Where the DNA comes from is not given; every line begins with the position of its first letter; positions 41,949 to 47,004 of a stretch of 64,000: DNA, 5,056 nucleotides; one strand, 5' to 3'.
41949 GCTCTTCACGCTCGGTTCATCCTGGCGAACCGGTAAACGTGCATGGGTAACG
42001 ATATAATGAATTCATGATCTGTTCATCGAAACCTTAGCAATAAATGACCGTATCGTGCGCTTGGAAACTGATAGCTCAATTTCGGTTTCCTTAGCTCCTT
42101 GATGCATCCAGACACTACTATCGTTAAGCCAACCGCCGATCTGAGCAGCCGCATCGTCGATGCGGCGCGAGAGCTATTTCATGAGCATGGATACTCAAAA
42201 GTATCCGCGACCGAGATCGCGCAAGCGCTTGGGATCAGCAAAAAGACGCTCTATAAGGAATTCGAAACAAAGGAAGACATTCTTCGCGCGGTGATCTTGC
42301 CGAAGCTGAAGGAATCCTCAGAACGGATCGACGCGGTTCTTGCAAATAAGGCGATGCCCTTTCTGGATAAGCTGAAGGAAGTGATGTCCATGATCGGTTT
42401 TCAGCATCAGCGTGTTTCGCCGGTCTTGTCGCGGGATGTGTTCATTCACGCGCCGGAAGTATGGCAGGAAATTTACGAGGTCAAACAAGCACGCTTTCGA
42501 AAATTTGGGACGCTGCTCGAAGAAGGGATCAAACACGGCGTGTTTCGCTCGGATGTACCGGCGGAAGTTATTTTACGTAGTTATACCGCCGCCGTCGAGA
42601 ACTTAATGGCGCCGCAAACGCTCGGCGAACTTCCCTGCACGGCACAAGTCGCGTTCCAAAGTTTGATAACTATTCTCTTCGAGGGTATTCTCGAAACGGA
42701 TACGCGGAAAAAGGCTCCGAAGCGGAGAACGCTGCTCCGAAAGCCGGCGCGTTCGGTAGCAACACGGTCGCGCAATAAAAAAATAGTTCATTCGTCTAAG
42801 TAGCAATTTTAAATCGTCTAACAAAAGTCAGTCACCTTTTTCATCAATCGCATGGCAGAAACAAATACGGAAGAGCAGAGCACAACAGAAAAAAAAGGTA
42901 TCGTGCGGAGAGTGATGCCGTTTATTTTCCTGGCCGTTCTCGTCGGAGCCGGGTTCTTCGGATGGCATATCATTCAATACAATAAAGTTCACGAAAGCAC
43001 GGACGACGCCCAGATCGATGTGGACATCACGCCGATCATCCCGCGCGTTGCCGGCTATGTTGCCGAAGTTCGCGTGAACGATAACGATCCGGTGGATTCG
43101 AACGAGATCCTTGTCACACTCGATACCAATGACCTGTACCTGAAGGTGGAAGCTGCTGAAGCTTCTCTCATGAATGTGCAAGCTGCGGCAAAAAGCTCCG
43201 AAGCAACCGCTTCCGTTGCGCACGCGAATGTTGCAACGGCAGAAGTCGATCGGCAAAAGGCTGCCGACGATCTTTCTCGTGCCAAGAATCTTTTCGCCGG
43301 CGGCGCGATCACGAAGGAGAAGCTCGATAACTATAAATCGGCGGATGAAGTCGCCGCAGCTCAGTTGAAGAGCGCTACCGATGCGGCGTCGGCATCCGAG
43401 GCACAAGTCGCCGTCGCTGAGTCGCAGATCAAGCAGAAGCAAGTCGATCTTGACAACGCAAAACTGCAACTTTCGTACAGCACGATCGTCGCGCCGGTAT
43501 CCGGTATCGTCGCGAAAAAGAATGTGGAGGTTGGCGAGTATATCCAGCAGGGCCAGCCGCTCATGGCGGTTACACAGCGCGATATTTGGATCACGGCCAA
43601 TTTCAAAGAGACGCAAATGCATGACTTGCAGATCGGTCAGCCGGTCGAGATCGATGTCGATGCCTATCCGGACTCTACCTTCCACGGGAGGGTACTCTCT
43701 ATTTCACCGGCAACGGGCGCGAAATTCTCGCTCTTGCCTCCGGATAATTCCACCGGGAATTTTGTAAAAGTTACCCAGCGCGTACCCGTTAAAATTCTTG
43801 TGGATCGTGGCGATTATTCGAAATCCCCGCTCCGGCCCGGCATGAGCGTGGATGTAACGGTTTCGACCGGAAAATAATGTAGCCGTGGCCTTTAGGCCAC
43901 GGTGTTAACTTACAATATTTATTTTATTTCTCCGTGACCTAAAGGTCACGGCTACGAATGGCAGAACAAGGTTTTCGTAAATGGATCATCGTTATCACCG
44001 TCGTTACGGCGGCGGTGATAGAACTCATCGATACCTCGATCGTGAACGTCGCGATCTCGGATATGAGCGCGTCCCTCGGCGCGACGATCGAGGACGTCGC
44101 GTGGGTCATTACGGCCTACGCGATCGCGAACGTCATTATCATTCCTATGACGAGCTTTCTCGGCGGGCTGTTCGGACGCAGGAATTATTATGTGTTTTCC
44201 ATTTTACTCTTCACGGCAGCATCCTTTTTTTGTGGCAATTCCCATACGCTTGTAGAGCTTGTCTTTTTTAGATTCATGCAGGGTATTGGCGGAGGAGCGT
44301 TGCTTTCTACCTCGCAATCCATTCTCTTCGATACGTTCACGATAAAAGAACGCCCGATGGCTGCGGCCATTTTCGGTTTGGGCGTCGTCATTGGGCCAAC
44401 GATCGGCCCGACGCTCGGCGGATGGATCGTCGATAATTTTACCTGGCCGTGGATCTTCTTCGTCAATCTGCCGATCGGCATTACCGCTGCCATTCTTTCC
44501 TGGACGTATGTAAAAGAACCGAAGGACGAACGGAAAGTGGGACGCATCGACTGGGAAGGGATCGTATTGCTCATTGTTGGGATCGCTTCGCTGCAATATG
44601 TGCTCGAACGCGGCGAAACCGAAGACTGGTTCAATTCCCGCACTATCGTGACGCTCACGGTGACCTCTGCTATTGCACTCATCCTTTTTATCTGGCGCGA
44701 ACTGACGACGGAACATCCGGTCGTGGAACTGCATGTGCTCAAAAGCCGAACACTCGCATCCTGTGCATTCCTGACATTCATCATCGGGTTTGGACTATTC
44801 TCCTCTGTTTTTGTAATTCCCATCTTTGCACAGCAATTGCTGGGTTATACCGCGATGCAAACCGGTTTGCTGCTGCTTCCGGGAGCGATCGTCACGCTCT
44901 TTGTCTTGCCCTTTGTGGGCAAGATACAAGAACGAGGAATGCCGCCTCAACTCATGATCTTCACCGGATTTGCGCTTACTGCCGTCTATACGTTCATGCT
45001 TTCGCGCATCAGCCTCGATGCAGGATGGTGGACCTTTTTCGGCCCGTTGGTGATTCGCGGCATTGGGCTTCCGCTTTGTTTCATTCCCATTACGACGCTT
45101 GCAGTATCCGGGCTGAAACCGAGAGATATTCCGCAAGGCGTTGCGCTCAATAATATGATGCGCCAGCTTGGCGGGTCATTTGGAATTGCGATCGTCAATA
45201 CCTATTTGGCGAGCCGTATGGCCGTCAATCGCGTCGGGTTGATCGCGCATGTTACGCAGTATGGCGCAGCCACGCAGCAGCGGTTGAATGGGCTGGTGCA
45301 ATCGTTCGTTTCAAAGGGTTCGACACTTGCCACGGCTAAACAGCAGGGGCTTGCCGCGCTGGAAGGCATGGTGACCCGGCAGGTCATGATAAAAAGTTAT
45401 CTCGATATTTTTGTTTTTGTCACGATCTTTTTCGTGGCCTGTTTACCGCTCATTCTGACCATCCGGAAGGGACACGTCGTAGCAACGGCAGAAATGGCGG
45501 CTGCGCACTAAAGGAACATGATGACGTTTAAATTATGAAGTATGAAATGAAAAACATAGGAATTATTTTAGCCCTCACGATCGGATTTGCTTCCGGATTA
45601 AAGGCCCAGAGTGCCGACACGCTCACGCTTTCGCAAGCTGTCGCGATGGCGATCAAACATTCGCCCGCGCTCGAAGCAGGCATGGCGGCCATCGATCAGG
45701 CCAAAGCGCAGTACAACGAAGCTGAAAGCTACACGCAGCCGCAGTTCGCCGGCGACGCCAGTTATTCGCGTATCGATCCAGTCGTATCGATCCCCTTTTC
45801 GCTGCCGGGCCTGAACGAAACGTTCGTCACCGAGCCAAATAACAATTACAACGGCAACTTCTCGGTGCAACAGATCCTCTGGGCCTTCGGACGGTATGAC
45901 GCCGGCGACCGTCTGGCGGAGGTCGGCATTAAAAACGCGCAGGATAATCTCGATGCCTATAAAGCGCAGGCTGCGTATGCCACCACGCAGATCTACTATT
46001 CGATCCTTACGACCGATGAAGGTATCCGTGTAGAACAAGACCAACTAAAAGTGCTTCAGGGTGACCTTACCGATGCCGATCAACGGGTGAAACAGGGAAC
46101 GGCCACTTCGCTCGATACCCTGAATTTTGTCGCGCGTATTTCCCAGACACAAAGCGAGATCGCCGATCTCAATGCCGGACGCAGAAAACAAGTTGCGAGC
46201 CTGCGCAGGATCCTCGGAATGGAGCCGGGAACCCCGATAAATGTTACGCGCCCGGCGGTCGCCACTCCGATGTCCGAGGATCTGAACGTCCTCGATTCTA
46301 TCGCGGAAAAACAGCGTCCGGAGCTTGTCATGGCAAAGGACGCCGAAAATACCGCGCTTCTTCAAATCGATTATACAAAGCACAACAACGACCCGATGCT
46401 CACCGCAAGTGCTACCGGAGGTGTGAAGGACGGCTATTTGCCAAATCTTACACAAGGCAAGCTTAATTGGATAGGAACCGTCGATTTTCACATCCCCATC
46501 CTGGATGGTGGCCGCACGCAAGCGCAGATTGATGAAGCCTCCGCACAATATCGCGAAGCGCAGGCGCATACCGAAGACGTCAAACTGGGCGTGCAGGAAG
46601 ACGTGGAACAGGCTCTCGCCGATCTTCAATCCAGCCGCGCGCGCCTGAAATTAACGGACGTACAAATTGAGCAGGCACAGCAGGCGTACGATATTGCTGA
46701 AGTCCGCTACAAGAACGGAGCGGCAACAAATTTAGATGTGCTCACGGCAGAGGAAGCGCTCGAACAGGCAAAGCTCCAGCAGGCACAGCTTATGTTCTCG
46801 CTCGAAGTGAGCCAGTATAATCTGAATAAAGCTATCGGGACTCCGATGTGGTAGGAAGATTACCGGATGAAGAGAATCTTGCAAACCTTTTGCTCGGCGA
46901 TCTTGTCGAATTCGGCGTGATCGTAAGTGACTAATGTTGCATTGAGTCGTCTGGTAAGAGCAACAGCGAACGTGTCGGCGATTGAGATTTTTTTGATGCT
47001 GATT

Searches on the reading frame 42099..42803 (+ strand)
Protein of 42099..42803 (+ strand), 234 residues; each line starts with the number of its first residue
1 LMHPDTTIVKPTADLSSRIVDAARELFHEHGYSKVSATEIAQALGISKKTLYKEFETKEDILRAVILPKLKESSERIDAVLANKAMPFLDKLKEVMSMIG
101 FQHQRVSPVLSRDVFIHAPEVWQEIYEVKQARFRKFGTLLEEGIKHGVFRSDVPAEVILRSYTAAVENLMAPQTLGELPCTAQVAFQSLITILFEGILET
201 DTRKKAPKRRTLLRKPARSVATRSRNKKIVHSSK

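Call 41: search_protein_families(library=pfam, proteins=[window:42099-42803:+], max_evalue=0.001)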
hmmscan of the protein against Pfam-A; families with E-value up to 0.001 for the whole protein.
window:42099-42803:+ (234 aa): 2 families
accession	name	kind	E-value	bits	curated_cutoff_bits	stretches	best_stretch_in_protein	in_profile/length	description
PF00440.29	TetR_N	-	2.3e-16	59.7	24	1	19-65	1-47/47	Bacterial regulatory proteins, tetR family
PF13022.12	HTH_Tnp_1_2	-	0.00072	20.1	27.9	0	23-56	15-48/122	Helix-turn-helix of insertion element transposase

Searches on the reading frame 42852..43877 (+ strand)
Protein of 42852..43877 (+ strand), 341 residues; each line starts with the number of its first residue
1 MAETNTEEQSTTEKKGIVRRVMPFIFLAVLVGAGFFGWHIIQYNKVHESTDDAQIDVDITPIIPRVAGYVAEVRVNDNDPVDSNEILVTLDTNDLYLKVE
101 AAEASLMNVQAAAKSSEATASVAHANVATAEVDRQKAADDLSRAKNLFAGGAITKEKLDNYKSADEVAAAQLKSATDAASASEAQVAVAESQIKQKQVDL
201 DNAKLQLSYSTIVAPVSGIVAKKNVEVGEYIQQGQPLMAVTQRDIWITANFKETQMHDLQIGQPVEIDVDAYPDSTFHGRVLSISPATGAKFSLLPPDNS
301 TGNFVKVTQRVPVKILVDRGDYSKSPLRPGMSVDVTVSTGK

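Call 41: search_protein_families(library=pfam, proteins=[window:42852-43877:+], max_evalue=0.001)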
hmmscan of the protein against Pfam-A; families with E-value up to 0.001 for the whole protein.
window:42852-43877:+ (341 aa): 5 families
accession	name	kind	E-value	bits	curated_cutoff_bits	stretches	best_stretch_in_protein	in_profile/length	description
PF16576.10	HlyD_D23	-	2.2e-22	79.9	30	1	59-287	19-187/214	Barrel-sandwich domain of CusB or HlyD membrane-fusion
PF00529.27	CusB_dom_1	-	8.2e-20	71.3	26.5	1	76-338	12-88/89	Cation efflux system protein CusB domain 1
PF13437.12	HlyD_3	-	1.1e-17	65.2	22.2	1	211-329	1-105/106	HlyD family secretion protein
PF13533.13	Biotin_lipoyl_2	-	1.8e-07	31.3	29.8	0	211-240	2-31/32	Biotin-lipoyl like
PF00364.28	Biotin_lipoyl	-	5.1e-06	26.7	22.1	0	211-239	44-72/73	Biotin-requiring enzyme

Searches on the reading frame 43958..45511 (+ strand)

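Call 41: search_protein_families(library=pfam, proteins=[window:43958-45511:+], max_evalue=0.001)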
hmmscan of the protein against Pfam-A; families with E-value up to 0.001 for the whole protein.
window:43958-45511:+ (517 aa): 2 families
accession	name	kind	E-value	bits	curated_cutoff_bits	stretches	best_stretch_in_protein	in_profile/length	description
PF07690.21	MFS_1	-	7.6e-58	196.5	33.4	1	17-409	3-346/347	Major Facilitator Superfamily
PF05977.19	MFS_3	-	7.2e-05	21.8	27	1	15-188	15-195/524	Transmembrane secretion effector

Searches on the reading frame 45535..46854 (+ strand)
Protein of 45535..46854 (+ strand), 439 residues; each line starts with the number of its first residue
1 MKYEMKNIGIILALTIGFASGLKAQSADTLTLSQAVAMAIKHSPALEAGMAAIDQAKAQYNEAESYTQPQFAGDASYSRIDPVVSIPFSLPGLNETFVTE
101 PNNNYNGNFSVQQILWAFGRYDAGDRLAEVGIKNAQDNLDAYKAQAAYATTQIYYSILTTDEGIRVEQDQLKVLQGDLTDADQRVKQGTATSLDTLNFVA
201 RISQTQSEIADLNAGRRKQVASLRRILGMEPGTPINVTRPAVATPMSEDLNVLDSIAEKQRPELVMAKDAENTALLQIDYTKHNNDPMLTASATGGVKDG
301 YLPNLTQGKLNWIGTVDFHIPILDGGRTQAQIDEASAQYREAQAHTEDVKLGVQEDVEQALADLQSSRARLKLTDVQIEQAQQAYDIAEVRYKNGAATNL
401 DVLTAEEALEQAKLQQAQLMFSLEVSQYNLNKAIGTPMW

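Call 41: search_protein_families(library=pfam, proteins=[window:45535-46854:+], max_evalue=0.001)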
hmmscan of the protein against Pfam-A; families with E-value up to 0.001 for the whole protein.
window:45535-46854:+ (439 aa): 1 family
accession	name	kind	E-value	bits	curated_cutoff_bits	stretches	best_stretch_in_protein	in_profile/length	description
PF02321.23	OEP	-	1.8e-53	181.6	22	2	256-435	7-187/187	Outer membrane efflux protein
